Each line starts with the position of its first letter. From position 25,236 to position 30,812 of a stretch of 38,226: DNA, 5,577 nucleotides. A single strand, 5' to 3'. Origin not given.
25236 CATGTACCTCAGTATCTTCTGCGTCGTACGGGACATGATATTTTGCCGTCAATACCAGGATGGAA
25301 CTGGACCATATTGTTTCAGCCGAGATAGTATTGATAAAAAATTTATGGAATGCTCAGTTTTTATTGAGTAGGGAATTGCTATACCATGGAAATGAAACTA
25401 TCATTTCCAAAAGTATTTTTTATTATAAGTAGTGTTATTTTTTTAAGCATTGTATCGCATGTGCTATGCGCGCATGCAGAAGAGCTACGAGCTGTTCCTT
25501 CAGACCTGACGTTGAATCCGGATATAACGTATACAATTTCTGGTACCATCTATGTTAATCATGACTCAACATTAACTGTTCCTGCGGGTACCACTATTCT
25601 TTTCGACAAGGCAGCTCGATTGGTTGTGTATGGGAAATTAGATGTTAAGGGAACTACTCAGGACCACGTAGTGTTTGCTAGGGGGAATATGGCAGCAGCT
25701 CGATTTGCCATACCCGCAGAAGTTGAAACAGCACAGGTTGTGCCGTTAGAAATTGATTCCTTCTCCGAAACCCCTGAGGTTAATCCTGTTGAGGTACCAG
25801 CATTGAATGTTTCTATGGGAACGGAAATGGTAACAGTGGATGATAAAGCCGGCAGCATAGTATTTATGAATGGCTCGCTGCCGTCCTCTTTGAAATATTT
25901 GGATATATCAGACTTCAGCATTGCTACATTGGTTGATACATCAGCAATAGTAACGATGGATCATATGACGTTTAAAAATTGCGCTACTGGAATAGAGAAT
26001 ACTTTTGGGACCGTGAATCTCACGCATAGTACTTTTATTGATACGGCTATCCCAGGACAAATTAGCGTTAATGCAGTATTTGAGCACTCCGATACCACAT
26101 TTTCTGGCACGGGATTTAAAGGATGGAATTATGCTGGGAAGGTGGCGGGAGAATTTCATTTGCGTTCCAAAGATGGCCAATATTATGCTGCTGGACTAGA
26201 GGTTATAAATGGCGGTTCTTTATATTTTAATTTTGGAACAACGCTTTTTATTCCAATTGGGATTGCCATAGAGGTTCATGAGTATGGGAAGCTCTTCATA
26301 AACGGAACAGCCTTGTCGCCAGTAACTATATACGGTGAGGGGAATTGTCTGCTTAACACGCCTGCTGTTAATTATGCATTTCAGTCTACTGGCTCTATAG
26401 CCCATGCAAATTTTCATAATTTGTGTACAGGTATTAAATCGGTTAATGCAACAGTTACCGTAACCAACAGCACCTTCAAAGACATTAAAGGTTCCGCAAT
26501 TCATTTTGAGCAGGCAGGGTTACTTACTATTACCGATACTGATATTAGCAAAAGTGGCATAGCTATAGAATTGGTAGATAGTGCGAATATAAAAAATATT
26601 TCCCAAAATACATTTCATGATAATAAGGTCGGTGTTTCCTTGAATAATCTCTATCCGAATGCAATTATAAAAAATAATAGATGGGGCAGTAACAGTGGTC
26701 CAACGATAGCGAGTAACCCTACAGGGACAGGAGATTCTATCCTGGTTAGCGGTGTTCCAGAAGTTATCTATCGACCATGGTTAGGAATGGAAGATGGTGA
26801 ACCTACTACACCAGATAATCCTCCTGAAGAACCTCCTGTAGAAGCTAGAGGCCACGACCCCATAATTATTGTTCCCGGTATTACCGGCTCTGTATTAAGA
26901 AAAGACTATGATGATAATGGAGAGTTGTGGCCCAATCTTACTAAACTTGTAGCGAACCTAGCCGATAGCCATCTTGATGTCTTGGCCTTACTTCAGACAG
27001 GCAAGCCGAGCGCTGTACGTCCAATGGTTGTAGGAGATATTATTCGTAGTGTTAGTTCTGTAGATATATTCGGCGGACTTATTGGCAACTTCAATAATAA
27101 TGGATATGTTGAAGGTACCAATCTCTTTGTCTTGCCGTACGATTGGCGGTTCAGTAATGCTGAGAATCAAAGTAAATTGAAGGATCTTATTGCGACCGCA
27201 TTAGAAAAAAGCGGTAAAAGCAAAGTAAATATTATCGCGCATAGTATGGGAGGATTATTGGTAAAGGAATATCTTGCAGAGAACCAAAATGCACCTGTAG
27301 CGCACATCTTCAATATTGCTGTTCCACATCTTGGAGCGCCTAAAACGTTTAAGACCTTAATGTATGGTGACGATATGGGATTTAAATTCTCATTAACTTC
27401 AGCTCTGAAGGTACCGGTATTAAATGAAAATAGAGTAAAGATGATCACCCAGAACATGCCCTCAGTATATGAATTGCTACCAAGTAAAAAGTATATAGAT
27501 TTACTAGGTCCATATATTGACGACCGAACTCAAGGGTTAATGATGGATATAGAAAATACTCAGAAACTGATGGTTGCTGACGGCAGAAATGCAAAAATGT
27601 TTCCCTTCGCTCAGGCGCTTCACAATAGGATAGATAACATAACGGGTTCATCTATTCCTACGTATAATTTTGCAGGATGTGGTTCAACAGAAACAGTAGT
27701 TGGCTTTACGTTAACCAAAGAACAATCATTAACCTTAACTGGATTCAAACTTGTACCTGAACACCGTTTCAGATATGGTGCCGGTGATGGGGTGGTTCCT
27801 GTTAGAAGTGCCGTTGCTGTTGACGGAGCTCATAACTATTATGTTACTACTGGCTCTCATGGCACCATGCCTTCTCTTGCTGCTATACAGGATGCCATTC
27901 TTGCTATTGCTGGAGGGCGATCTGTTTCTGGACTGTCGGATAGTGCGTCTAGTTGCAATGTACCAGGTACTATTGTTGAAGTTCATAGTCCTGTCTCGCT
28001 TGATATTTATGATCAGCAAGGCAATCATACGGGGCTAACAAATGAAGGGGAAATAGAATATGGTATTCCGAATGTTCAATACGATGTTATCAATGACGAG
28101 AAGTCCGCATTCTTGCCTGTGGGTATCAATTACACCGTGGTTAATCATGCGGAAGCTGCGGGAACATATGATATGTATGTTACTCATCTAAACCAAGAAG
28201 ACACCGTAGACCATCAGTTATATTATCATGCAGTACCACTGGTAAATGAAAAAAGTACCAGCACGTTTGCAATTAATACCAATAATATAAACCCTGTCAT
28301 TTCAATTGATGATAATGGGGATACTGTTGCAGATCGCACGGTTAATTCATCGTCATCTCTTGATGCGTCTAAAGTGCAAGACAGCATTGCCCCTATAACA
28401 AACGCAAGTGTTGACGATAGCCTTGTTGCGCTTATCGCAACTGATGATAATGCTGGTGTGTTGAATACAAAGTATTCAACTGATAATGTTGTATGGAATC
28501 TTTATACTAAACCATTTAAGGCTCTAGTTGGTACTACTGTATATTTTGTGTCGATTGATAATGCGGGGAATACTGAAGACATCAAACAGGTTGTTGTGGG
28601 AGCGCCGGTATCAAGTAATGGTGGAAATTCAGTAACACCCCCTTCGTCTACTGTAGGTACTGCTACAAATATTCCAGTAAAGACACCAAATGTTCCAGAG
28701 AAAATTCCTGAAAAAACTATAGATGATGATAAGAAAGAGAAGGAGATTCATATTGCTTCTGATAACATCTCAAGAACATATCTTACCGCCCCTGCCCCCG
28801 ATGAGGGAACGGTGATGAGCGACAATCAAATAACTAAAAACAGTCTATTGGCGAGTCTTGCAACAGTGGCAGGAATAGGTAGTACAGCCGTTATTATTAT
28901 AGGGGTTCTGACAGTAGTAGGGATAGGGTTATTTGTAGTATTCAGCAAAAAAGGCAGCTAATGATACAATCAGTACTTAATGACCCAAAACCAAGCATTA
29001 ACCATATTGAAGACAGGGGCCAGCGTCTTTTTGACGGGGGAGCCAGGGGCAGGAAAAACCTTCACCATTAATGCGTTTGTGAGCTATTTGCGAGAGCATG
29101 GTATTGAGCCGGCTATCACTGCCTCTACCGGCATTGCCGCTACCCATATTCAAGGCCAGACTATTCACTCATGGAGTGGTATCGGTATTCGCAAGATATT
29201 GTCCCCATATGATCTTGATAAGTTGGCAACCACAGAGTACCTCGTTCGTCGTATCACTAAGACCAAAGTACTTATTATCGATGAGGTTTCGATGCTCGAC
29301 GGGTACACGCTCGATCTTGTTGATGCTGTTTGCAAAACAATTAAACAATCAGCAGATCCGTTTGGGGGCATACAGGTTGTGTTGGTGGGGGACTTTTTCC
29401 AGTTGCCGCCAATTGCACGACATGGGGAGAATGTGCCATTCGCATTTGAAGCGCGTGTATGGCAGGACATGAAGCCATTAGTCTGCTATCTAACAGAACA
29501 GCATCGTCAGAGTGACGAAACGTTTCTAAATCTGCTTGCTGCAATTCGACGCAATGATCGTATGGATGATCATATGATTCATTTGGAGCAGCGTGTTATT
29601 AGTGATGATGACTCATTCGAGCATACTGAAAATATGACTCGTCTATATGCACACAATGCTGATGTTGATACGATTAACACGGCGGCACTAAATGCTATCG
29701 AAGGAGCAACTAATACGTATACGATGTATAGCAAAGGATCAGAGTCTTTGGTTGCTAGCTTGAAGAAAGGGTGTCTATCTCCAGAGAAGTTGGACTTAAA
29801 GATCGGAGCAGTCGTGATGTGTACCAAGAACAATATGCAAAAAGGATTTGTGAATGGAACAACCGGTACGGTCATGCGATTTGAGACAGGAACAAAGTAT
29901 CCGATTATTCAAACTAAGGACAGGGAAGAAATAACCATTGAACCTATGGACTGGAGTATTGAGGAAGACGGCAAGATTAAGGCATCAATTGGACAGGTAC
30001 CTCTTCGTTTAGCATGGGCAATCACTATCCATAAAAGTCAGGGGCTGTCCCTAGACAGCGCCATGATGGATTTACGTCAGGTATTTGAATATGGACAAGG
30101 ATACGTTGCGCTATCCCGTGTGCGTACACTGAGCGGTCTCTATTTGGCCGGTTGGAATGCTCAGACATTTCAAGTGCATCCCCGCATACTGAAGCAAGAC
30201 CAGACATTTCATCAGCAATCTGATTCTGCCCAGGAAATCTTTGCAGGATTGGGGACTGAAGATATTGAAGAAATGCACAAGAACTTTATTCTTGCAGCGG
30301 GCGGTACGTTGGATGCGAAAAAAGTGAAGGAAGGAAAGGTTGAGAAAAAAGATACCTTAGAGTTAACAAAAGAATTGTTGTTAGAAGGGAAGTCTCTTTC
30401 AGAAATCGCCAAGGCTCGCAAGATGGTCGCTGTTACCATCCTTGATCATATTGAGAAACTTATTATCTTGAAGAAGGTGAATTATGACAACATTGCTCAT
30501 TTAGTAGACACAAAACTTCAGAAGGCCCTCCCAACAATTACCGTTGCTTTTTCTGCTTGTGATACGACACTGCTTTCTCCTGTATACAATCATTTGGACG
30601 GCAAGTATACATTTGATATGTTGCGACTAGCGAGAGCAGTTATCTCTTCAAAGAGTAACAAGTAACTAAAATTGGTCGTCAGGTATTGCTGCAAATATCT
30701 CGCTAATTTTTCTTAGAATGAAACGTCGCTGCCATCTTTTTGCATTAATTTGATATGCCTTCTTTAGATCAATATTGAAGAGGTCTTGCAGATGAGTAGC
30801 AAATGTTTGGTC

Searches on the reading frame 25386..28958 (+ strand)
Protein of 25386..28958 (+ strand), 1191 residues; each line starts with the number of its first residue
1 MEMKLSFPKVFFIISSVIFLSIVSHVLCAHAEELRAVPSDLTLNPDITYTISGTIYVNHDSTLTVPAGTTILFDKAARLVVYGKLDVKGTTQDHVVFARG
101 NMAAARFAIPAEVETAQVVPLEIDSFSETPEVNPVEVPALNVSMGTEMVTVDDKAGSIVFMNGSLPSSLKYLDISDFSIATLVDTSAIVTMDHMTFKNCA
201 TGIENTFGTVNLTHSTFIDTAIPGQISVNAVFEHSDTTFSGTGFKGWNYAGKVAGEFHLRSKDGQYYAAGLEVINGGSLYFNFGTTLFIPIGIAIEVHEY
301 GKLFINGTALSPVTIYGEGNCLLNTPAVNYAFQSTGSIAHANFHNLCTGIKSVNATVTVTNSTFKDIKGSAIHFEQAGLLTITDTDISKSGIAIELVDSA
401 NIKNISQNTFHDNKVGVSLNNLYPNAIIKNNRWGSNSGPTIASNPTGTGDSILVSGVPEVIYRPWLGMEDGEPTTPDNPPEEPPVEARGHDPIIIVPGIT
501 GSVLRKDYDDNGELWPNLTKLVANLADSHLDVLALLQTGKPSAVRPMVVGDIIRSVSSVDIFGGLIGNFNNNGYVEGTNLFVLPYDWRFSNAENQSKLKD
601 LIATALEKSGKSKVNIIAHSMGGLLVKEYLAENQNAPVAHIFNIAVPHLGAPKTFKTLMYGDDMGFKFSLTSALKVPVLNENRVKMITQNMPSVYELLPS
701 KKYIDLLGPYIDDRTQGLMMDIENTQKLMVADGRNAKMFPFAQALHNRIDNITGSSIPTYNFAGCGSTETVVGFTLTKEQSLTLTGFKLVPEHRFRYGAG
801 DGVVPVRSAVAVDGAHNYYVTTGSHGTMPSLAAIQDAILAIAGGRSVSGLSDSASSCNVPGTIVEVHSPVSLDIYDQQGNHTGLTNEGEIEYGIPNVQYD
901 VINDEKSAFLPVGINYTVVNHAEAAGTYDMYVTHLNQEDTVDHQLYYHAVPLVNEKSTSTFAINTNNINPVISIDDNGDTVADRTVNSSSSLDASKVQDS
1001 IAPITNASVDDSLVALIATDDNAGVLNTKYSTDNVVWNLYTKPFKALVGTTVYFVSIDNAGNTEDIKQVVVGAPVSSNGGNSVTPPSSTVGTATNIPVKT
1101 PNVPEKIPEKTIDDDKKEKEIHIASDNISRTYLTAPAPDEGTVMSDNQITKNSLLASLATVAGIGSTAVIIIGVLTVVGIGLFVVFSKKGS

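Call 6: search_protein_families(library=pfam, proteins=[window:25386-28958:+], max_evalue=0.01)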
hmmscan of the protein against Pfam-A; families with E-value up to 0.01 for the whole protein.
window:25386-28958:+ (1191 aa): 6 families
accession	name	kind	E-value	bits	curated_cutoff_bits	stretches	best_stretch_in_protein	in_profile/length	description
PF02450.21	LCAT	-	6.7e-25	88.6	21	1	559-700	66-204/392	Lecithin:cholesterol acyltransferase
PF13229.12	Beta_helix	-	6.9e-08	32.7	25.9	1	341-440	39-141/158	Right handed beta helix region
PF00561.26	Abhydrolase_1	-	1.5e-07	31.8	25.8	1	492-654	2-112/245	alpha/beta hydrolase fold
PF05048.19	NosD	-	0.00022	21.2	23.6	1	350-437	41-129/212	Periplasmic copper-binding protein (NosD)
PF07819.20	PGAP1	-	0.00047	20.4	24.3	1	607-656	86-137/233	PGAP1-like alpha/beta domain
PF05990.18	DUF900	-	0.002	18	20.5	1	590-632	72-114/232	Alpha/beta hydrolase of unknown function (DUF900)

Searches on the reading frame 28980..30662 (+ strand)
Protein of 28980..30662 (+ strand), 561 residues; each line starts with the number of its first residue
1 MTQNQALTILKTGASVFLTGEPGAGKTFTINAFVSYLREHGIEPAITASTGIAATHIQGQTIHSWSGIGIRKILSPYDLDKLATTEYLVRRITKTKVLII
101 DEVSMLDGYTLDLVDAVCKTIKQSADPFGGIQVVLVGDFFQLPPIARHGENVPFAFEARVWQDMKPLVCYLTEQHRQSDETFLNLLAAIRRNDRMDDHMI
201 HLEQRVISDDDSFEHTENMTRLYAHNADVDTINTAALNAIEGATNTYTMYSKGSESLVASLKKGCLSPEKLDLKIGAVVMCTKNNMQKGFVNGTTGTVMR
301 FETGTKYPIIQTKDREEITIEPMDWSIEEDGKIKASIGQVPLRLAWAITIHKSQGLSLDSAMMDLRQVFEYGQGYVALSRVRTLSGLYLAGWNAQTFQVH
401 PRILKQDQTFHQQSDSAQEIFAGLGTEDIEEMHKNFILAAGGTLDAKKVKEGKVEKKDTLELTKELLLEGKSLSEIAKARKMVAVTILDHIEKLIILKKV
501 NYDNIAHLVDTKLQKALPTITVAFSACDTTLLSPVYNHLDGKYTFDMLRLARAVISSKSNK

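Call 7: search_protein_families(library=pfam, proteins=[window:28980-30662:+], max_evalue=0.01)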
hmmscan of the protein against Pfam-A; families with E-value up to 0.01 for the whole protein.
window:28980-30662:+ (561 aa): 13 families
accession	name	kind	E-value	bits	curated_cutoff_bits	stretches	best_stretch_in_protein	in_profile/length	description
PF05970.20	PIF1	-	1.9e-34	119.7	25.9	1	9-180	18-192/223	PIF1-like helicase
PF13604.12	AAA_30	-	5.5e-16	59.3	27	1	3-195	6-174/191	AAA domain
PF13245.12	AAA_19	-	2.1e-15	57.5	25.1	1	3-146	1-133/134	AAA domain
PF14493.12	HTH_40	-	6.7e-14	52.4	27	1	460-552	2-89/89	Helix-turn-helix domain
PF21530.3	Pif1_2B_dom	-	2.8e-08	33.8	23.9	1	258-301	3-47/47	DNA helicase Pif1, 2B domain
PF13401.12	AAA_22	-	2.9e-08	34.5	27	1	12-137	4-122/130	AAA domain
PF20720.3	nSTAND3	-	6.2e-05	23.2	27.2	1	4-48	8-52/155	Novel STAND NTPase 3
PF13191.12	AAA_16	-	0.00023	22.2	32.6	1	13-41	24-52/167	AAA ATPase domain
PF18335.7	SH3_13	-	0.00051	20.2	41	1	273-305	26-58/65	ATP-dependent RecD-like DNA helicase SH3 domain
PF03266.21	NTPase_1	-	0.00073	19.9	23.9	0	16-42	2-28/168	NTPase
PF01443.25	Viral_helicase1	-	0.00092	19.5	21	0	20-177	5-132/228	Viral superfamily 1 RNA helicase core domain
PF13086.12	AAA_11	-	0.0014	18.9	27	0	8-40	12-44/257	AAA domain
PF02689.20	Herpes_Helicase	-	0.0049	15.3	27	0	346-383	731-770/808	Helicase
